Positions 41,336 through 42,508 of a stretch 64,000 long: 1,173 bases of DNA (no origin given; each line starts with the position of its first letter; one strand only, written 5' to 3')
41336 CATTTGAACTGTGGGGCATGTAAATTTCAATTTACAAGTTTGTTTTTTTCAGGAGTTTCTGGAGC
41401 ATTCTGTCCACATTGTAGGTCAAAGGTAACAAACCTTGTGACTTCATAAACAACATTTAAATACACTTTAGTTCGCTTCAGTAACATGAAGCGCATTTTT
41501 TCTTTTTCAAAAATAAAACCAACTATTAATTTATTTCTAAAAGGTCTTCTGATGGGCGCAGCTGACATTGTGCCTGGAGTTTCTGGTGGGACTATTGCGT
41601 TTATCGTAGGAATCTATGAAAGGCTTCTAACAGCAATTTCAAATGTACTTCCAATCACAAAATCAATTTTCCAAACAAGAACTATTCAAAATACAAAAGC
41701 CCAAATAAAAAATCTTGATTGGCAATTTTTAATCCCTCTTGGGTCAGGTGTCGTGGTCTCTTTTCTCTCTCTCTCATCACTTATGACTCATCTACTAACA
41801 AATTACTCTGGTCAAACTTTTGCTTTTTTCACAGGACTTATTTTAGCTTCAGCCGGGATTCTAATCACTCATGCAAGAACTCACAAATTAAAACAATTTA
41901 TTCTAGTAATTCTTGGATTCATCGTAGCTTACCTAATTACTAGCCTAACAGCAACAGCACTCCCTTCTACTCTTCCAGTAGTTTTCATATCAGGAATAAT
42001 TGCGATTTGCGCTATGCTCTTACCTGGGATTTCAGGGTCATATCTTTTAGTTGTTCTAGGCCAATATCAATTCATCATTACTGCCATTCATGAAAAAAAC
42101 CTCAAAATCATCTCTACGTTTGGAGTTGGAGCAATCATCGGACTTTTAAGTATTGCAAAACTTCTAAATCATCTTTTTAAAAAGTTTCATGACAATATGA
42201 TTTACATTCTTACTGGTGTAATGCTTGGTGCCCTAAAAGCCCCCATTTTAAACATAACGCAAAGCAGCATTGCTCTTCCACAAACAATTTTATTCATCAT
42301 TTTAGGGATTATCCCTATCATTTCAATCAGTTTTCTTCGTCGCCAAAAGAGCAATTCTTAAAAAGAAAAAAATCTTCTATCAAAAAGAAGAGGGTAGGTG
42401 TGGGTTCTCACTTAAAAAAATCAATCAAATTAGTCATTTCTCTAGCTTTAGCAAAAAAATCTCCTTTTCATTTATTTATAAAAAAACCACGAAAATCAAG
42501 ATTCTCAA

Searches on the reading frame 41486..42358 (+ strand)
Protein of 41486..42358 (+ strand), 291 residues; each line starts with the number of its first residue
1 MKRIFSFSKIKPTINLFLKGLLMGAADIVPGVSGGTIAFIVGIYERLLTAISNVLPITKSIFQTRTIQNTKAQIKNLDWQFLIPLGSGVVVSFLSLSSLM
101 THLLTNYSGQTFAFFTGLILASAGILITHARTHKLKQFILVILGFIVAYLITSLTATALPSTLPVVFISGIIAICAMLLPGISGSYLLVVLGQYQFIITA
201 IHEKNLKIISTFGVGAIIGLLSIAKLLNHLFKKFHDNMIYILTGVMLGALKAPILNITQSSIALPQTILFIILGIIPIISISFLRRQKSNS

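Call 36: find_encoding_contigs(protein=window:41486-42358:+, flank=1500, max_places=10)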
Protein seq(291 aa) (291 aa): 24 contigs read that carry it; 10 places shown.
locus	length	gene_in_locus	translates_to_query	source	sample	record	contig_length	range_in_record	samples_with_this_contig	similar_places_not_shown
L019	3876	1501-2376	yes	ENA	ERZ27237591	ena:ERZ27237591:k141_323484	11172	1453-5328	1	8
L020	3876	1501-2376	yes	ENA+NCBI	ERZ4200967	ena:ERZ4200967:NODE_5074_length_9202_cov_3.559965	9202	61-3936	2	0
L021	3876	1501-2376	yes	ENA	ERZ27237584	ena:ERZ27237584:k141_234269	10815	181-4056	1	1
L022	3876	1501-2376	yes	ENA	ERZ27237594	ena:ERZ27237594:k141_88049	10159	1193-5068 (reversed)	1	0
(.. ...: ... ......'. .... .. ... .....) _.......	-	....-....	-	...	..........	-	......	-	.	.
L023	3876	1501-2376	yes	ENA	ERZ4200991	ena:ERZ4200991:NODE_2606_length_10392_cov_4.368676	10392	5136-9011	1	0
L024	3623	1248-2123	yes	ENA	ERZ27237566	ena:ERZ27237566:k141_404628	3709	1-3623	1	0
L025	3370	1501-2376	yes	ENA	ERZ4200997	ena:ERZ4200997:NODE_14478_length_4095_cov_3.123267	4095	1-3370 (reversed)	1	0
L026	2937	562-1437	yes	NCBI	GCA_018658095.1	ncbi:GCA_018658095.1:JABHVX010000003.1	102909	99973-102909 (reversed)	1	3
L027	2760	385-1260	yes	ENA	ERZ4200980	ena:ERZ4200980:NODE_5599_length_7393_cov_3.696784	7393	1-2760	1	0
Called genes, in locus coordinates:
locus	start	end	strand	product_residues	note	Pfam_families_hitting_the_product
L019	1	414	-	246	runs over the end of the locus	PF12146:Hydrolase_4, PF00561:Abhydrolase_1, PF00326:Peptidase_S9 (weak)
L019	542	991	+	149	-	-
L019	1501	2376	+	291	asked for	PF04018:VCA0040-like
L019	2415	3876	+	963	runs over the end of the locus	PF13385:Laminin_G_3, PF02210:Laminin_G_2 (faint), PF13385:Laminin_G_3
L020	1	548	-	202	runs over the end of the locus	?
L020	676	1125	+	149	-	-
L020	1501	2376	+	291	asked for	PF04018:VCA0040-like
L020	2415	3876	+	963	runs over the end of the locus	PF13385:Laminin_G_3, PF02210:Laminin_G_2 (faint), PF13385:Laminin_G_3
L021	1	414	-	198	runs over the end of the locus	?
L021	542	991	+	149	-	-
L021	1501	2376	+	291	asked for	PF04018:VCA0040-like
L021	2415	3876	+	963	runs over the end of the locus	PF13385:Laminin_G_3, PF02210:Laminin_G_2 (faint), PF13385:Laminin_G_3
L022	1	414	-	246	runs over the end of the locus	PF12146:Hydrolase_4, PF00561:Abhydrolase_1, PF00326:Peptidase_S9 (weak)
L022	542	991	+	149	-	-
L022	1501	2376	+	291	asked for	PF04018:VCA0040-like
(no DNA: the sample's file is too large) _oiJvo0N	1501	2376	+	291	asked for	PF04018:VCA0040-like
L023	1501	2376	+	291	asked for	PF04018:VCA0040-like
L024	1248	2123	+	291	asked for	PF04018:VCA0040-like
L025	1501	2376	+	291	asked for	PF04018:VCA0040-like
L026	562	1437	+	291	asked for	PF04018:VCA0040-like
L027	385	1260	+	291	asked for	PF04018:VCA0040-like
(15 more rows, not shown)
